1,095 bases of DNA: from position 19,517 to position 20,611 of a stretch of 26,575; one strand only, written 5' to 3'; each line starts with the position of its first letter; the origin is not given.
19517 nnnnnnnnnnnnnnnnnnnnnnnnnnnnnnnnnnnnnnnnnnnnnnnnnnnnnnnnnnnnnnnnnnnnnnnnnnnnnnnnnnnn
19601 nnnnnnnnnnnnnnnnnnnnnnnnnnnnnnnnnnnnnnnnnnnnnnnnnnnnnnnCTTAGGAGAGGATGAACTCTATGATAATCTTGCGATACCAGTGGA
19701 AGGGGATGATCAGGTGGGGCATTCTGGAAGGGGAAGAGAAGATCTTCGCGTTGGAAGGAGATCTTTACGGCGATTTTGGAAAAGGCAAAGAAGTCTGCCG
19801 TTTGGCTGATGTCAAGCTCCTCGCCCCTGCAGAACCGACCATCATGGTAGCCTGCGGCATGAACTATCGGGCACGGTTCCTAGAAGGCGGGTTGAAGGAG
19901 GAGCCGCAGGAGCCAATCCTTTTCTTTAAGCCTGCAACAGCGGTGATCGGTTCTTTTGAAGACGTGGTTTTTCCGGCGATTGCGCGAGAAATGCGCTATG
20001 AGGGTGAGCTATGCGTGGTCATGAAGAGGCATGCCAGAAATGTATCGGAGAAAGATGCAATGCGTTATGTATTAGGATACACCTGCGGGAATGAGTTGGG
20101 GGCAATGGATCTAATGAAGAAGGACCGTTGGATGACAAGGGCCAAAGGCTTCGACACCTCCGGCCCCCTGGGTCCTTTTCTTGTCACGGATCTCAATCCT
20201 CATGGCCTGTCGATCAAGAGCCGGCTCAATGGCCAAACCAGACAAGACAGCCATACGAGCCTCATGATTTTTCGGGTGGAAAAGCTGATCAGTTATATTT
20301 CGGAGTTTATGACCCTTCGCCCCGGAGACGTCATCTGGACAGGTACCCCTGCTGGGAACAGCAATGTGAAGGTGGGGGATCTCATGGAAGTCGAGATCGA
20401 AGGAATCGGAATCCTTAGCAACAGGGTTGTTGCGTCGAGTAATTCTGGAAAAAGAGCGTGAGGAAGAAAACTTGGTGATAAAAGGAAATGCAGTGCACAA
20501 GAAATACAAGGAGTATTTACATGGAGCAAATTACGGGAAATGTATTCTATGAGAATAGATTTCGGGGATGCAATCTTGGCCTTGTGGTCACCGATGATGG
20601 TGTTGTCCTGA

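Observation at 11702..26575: Uncharacterised anaerobic catabolic cluster: GntR + TTT importer + two different Mo-hydroxylases + FAH + MBL hydrolase + DRE-TIM lyase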

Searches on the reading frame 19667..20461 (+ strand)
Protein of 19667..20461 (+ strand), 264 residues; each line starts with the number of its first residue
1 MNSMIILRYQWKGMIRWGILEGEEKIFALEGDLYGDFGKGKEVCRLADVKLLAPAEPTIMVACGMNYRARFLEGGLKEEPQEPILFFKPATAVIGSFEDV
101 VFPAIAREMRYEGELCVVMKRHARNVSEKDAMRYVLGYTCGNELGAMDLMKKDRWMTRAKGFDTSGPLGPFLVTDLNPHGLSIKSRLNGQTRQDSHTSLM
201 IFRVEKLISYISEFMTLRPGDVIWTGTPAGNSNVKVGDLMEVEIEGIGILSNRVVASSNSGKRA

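Call 5: search_protein_families(library=pfam, proteins=[window:19667-20461:+])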
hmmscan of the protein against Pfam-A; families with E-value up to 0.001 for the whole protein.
window:19667-20461:+ (264 aa): 2 families
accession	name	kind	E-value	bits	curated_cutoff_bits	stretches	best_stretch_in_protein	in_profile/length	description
PF01557.24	FAA_hydrolase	-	2e-59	201.3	23.9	1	61-255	3-214/214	Fumarylacetoacetate (FAA) hydrolase C-terminal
PF10370.14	Rv2993c-like_N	-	9.2e-08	33.3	21.3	1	6-54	3-50/50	Rv2993c-like, N-terminal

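Call 6: search_protein_families(library=ncbifam, proteins=[window:19667-20461:+])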
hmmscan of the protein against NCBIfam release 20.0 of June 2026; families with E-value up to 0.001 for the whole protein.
window:19667-20461:+ (264 aa): 6 families
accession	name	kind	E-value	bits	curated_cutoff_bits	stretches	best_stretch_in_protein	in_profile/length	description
TIGR02303.1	HpaG-C-term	equivalog_domain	2.4e-55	187.7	276.4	1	42-255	27-243/245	4-hydroxyphenylacetate degradation bifunctional isomerase/decarboxylase, C-terminal subunit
NF011750.0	PRK15203.1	equivalog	2.9e-43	148.3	811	1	55-257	221-425/429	4-hydroxyphenylacetate degradation bifunctional isomerase/decarboxylase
NF009399.0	PRK12764.1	equivalog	1.1e-42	146.8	444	1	54-251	18-223/501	fumarylacetoacetate hydrolase family protein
NF053535.1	DhyDRhmHlse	equivalog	1.5e-39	136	500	1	59-257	72-281/284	2,4-didehydro-3-deoxy-L-rhamnonate hydrolase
TIGR02305.1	HpaG-N-term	equivalog_domain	5.7e-34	117.4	228.65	1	70-254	20-205/205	4-hydroxyphenylacetate degradation bifunctional isomerase/decarboxylase, N-terminal subunit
NF007967.0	PRK10691.1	equivalog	4.9e-31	107.8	201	1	60-254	19-218/219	fumarylacetoacetate hydrolase family protein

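Call 27: search_solved_structures(query=window:19667-20461:+, max_evalue=1e-15)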
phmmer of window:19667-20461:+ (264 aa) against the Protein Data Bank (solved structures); distinct sequences matched with E-value up to 1e-15: 24.
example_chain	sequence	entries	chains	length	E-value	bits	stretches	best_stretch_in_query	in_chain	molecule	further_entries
1gtt_A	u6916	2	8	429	1.9e-60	207.5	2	59-258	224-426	4-HYDROXYPHENYLACETATE DEGRADATION BIFUNCTIONAL ISOMERASE/DECARBOXYLASE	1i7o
3rr6_A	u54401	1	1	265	9.7e-54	185.5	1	45-256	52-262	Putative uncharacterized protein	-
4pfz_A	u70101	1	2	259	9.8e-54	185.5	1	45-257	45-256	5-carboxymethyl-2-hydroxymuconate delta-isomerase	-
3qdf_A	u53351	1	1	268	3e-52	180.7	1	45-256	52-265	2-hydroxyhepta-2,4-diene-1,7-dioate isomerase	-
2dfu_A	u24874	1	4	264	8.8e-51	175.8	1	15-251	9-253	probable 2-hydroxyhepta-2,4-diene-1,7-dioate isomerase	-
1wzo_A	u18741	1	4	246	9.4e-49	169.2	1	41-254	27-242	HpcE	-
4dbf_A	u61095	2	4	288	7e-45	156.5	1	45-255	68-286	2-HYDROXYHEPTA-2,4-DIENE-1,7-DIOATE ISOMERASE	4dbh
8sky_A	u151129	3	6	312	9.5e-35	123.3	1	43-254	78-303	Fumarylacetoacetate hydrolase family protein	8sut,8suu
6iym_A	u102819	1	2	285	1.2e-31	113.1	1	45-257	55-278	5-oxopent-3-ene-1,2,5-tricarboxylate decarboxylase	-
6fog_A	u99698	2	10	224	1.1e-30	109.9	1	61-251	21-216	Acylpyruvase FAHD1, mitochondrial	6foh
1saw_A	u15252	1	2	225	1.1e-30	109.9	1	61-251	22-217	hypothetical protein FLJ36880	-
8gsr_A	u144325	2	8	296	1.3e-30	109.8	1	60-253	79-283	L-2,4-diketo-3-deoxyrhamnonate hydrolase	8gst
6sbi_A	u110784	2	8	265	2.5e-30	108.8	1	36-251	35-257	Acylpyruvase FAHD1, mitochondrial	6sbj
6v77_A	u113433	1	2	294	2.1e-29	105.7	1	53-258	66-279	Putative HpcE protein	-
6j57_A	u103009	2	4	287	3e-28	102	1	52-255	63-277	Predicted 2-keto-4-pentenoate hydratase/2-oxohepta-3-ene-1,7-dioic acid hydratase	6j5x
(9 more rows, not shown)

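Call 67: search_solved_structures(query=window:19667-20461:+, max_evalue=1e-25, show_alignments=5)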
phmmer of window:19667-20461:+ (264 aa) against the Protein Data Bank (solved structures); distinct sequences matched with E-value up to 1e-25: 18.
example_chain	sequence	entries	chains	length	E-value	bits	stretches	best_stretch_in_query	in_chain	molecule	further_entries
1gtt_A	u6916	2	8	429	1.9e-60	207.5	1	59-258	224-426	4-HYDROXYPHENYLACETATE DEGRADATION BIFUNCTIONAL ISOMERASE/DECARBOXYLASE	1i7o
3rr6_A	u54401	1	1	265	9.7e-54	185.5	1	45-256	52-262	Putative uncharacterized protein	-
4pfz_A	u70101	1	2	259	9.8e-54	185.5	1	45-257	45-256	5-carboxymethyl-2-hydroxymuconate delta-isomerase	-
3qdf_A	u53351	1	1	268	3e-52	180.7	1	45-256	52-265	2-hydroxyhepta-2,4-diene-1,7-dioate isomerase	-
2dfu_A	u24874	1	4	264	8.8e-51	175.8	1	15-251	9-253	probable 2-hydroxyhepta-2,4-diene-1,7-dioate isomerase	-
1wzo_A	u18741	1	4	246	9.4e-49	169.2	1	41-254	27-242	HpcE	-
4dbf_A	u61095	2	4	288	7e-45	156.5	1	45-255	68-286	2-HYDROXYHEPTA-2,4-DIENE-1,7-DIOATE ISOMERASE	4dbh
8sky_A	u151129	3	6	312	9.5e-35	123.3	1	43-254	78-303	Fumarylacetoacetate hydrolase family protein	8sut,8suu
6iym_A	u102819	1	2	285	1.2e-31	113.1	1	45-257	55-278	5-oxopent-3-ene-1,2,5-tricarboxylate decarboxylase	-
6fog_A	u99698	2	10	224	1.1e-30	109.9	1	61-251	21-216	Acylpyruvase FAHD1, mitochondrial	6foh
1saw_A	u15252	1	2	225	1.1e-30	109.9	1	61-251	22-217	hypothetical protein FLJ36880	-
8gsr_A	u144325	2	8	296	1.3e-30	109.8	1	60-253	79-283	L-2,4-diketo-3-deoxyrhamnonate hydrolase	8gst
6sbi_A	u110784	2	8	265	2.5e-30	108.8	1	36-251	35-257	Acylpyruvase FAHD1, mitochondrial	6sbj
6v77_A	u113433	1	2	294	2.1e-29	105.7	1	53-258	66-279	Putative HpcE protein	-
6j57_A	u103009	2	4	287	3e-28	102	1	52-255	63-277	Predicted 2-keto-4-pentenoate hydratase/2-oxohepta-3-ene-1,7-dioic acid hydratase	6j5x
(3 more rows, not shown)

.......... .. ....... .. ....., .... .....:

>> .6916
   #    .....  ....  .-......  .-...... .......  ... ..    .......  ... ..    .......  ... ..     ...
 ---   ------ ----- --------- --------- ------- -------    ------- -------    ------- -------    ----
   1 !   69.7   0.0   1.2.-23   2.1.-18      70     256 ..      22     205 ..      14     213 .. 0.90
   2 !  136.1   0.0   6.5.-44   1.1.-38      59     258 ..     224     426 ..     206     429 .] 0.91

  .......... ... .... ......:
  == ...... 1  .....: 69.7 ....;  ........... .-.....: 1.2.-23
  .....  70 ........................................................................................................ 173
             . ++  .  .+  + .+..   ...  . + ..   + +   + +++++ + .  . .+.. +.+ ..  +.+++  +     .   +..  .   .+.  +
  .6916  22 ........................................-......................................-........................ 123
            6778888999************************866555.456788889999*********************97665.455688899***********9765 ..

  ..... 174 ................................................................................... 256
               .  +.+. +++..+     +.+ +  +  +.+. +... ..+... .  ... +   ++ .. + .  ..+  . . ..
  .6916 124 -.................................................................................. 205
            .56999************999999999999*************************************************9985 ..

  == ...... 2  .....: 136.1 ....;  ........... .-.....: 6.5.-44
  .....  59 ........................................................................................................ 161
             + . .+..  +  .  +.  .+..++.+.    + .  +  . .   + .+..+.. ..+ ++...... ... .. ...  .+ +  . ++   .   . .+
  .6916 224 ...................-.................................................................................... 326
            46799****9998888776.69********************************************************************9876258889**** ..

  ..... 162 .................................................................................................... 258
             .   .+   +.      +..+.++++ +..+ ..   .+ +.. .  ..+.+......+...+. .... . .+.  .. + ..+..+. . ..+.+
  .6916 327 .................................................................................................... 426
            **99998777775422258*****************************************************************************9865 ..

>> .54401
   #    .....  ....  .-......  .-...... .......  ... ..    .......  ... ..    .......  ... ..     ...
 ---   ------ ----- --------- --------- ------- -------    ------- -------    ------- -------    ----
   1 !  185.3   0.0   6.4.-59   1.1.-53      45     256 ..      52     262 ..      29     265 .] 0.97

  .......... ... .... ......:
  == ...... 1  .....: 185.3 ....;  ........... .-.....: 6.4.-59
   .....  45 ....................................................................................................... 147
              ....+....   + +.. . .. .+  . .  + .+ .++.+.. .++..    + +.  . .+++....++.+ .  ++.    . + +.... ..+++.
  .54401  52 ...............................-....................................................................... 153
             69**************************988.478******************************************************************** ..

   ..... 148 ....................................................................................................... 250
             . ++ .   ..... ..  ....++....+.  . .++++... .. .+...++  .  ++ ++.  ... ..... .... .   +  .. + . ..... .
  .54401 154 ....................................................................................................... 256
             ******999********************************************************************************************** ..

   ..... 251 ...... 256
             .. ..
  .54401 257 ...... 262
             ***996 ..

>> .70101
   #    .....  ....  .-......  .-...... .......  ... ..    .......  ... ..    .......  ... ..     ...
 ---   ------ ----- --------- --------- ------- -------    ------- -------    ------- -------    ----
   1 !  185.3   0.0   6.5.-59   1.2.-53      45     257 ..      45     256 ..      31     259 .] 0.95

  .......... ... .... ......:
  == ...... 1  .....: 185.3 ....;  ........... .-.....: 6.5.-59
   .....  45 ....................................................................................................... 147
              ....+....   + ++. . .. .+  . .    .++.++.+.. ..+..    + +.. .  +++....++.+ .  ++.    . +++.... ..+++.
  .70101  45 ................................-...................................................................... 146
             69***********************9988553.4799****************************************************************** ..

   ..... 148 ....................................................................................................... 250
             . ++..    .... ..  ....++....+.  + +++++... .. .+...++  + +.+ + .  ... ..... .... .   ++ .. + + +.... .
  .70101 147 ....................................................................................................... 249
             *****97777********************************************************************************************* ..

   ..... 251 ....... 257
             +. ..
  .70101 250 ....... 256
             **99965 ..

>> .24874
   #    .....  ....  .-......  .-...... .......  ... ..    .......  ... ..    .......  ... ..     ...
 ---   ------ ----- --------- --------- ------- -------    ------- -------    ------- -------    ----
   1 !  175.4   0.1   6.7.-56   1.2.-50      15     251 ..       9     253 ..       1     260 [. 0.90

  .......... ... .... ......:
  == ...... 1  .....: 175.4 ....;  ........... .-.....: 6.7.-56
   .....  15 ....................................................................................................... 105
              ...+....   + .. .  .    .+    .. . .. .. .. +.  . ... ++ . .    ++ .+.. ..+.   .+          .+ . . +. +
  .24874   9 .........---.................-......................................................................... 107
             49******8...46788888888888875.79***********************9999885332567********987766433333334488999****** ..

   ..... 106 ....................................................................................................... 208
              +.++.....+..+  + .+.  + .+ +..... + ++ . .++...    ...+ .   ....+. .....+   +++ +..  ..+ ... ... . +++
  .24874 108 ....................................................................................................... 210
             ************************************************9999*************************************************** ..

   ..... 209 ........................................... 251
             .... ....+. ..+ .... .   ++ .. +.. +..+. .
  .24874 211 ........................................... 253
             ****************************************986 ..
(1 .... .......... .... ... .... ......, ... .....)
